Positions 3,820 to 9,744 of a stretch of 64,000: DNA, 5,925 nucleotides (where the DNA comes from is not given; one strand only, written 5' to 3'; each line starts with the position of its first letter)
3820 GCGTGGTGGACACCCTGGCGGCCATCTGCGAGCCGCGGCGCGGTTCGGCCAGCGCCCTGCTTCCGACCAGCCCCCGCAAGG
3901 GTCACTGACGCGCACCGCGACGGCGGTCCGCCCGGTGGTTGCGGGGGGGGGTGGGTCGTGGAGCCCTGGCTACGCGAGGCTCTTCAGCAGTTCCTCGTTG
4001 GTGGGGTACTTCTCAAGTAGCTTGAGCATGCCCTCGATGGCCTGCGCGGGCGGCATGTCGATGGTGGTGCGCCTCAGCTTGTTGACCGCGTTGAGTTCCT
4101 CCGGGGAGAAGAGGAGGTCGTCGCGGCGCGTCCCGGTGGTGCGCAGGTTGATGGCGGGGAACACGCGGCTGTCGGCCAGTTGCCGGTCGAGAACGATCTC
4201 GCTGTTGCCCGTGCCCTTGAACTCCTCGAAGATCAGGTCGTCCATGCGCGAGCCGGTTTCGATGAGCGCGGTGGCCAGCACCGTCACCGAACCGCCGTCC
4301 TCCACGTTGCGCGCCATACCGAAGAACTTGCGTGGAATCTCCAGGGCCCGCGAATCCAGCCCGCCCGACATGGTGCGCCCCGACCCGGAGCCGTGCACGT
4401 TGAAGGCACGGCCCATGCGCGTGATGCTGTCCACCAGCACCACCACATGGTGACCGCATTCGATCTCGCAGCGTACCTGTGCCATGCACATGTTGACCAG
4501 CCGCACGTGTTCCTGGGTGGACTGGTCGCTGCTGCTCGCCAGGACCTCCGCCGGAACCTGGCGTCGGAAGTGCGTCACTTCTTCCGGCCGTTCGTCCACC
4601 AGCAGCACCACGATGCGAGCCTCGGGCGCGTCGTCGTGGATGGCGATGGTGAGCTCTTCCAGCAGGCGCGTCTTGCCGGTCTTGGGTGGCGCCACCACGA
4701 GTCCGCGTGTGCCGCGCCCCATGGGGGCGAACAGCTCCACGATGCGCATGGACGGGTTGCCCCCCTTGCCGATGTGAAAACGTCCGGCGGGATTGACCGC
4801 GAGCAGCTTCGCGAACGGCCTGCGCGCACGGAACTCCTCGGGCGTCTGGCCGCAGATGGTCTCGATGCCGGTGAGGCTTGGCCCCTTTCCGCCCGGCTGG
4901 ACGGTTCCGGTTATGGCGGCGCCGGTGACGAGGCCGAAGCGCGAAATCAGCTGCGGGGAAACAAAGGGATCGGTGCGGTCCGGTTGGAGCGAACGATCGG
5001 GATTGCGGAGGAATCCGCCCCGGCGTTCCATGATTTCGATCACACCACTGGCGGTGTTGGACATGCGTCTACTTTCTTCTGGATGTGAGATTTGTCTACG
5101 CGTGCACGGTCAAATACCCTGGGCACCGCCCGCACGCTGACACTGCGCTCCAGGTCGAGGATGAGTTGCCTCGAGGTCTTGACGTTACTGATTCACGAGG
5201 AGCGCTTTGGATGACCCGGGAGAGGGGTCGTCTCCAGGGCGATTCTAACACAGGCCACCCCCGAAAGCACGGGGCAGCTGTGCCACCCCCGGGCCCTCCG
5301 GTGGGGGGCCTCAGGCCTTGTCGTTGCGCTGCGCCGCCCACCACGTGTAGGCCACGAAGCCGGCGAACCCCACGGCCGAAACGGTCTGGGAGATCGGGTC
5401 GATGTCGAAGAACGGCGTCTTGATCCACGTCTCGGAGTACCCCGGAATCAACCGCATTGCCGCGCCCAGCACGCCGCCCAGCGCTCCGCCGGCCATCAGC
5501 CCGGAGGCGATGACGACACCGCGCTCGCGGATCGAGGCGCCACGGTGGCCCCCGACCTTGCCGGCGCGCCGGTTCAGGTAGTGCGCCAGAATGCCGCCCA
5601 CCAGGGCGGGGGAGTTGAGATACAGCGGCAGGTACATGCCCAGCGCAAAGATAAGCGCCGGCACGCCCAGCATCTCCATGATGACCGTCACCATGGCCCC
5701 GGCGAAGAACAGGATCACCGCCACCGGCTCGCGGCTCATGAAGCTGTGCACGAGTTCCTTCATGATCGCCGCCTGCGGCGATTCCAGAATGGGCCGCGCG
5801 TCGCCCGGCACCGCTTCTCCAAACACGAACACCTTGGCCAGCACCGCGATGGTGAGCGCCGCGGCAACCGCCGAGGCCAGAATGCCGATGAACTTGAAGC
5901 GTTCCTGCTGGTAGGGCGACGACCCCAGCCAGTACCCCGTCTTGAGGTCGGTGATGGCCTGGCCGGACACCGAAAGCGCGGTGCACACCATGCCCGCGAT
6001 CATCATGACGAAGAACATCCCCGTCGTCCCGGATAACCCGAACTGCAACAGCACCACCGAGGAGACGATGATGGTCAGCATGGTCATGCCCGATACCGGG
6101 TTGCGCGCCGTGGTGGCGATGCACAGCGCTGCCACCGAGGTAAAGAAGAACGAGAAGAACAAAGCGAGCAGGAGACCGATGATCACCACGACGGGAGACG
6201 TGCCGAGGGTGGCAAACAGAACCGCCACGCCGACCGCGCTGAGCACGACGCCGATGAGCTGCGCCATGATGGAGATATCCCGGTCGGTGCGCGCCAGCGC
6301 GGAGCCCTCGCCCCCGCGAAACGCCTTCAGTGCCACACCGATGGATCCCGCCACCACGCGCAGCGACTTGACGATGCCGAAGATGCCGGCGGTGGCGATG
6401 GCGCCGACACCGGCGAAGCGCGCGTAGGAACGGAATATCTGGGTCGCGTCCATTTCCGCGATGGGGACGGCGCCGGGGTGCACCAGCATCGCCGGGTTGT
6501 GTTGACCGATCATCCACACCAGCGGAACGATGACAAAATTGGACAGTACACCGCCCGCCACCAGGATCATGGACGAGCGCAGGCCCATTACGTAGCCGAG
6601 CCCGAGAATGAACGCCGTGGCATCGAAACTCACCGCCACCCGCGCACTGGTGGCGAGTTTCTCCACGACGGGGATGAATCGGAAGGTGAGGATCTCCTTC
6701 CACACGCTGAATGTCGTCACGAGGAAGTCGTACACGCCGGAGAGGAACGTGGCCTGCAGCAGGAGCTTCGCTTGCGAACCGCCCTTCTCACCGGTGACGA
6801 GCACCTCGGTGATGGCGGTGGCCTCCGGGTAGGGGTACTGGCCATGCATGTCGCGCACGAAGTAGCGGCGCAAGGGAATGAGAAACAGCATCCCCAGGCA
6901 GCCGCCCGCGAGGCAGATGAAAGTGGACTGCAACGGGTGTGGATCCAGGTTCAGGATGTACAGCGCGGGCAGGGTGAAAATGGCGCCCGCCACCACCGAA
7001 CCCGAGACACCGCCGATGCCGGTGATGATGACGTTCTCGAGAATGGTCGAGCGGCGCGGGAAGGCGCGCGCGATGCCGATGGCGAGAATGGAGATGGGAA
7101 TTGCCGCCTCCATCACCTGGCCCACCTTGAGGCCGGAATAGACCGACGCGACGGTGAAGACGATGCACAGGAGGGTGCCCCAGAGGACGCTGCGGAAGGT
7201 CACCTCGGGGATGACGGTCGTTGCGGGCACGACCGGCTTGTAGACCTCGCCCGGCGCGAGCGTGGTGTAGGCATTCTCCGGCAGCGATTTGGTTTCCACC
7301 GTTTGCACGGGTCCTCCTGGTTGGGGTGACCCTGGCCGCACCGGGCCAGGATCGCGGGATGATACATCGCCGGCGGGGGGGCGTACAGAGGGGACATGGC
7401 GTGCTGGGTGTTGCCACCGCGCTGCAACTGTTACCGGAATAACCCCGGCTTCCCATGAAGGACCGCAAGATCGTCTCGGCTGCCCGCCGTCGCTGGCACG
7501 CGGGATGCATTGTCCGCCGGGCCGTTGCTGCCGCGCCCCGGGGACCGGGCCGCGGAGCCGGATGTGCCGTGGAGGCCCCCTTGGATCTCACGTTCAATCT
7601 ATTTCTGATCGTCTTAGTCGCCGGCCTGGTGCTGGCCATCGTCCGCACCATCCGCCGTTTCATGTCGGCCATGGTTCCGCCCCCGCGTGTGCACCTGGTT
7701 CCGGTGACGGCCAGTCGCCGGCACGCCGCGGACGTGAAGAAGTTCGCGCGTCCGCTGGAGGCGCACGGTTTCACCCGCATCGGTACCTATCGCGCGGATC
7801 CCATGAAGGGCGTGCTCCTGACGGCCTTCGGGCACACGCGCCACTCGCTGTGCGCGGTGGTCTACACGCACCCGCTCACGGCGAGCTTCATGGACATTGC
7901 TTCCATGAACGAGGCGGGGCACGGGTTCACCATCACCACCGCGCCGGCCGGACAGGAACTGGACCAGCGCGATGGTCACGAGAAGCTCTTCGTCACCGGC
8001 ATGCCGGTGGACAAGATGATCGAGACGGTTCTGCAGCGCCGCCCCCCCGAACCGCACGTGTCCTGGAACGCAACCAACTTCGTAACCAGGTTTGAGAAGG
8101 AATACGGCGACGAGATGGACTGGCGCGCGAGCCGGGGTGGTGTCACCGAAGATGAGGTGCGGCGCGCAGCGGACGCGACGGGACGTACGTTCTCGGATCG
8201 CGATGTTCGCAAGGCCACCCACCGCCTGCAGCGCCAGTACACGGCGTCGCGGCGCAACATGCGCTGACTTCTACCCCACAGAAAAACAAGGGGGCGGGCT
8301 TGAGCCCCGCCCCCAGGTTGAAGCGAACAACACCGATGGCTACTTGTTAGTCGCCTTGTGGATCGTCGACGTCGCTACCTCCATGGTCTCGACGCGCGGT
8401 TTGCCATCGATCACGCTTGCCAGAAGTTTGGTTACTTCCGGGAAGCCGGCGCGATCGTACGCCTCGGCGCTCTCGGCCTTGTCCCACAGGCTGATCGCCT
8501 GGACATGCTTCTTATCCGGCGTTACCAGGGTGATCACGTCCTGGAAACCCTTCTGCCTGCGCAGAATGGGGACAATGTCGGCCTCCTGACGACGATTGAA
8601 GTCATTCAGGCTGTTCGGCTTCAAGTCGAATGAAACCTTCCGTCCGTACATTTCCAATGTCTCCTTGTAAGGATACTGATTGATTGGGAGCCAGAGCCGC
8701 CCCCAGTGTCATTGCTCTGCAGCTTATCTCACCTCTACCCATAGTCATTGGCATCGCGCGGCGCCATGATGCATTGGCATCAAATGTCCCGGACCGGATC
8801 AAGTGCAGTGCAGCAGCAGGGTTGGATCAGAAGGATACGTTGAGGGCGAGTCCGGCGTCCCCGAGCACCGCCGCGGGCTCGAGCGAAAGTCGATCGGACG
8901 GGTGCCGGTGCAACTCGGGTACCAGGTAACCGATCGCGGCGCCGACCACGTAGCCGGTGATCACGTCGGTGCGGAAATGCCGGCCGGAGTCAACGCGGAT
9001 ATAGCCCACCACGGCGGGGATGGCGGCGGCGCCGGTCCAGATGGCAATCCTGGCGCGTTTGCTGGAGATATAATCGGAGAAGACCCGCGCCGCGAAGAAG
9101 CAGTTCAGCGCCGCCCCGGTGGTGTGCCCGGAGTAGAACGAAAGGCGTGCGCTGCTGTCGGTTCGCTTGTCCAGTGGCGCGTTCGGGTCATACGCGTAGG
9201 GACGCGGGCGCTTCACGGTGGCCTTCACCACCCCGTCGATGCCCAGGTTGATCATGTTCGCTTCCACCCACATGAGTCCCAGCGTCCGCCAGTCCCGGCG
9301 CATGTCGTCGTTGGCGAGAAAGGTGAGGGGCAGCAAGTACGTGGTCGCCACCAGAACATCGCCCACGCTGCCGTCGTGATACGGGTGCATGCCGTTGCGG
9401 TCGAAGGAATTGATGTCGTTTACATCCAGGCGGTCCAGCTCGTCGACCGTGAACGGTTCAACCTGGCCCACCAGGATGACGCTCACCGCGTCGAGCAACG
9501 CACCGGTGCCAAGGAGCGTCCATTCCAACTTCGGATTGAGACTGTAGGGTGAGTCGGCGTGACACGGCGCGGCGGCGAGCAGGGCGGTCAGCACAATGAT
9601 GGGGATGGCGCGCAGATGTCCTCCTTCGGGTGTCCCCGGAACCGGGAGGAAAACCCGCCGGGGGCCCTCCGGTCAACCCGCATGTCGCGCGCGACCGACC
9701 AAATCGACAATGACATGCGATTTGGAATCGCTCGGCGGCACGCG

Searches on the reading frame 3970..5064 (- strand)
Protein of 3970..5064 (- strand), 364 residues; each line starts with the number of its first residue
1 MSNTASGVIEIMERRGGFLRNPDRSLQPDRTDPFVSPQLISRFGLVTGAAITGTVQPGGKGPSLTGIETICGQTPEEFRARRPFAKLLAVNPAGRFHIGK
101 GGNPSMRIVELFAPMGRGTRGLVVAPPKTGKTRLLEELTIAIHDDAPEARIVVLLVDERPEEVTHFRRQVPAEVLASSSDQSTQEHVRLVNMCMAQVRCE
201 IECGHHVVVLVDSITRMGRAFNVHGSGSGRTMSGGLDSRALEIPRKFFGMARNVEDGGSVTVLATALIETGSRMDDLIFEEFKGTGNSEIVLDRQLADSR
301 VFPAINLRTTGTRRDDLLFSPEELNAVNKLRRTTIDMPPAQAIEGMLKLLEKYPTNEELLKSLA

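Call 46: search_protein_families(library=pfam, proteins=[window:3970-5064:-], max_evalue=0.00001)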
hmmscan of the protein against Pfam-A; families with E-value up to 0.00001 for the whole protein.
window:3970-5064:- (364 aa): 2 families
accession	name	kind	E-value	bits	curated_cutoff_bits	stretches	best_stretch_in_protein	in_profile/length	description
PF00006.31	ATP-synt_ab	-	4.7e-20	72.6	29.5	1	106-307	2-208/213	ATP synthase alpha/beta family, nucleotide-binding domain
PF07497.18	Rho_RNA_bind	-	1.1e-11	44.8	27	1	6-76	2-73/73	Rho termination factor, RNA-binding domain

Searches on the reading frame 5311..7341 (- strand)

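Call 46: search_protein_families(library=pfam, proteins=[window:5311-7341:-], max_evalue=0.00001)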
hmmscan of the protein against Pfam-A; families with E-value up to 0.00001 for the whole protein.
window:5311-7341:- (676 aa): 1 family
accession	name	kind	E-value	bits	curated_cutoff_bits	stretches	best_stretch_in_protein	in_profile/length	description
PF03169.20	OPT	-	9.2e-88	295.9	25.8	1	46-628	1-621/623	OPT oligopeptide transporter protein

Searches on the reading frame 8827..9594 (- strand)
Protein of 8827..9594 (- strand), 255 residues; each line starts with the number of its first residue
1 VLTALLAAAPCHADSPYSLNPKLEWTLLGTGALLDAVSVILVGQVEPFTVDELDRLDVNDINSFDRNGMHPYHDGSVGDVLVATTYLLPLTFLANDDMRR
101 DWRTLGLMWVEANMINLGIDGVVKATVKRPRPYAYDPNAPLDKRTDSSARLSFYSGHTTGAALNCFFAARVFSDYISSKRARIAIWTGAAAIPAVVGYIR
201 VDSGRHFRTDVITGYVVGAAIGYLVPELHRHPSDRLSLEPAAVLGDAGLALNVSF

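Call 46: search_protein_families(library=pfam, proteins=[window:8827-9594:-], max_evalue=0.00001)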
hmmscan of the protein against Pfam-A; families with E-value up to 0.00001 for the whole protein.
window:8827-9594:- (255 aa): 1 family
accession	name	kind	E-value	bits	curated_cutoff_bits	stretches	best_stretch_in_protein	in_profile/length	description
PF01569.27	PAP2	-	1.3e-17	64.2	27.2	1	114-227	10-123/130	PAP2 superfamily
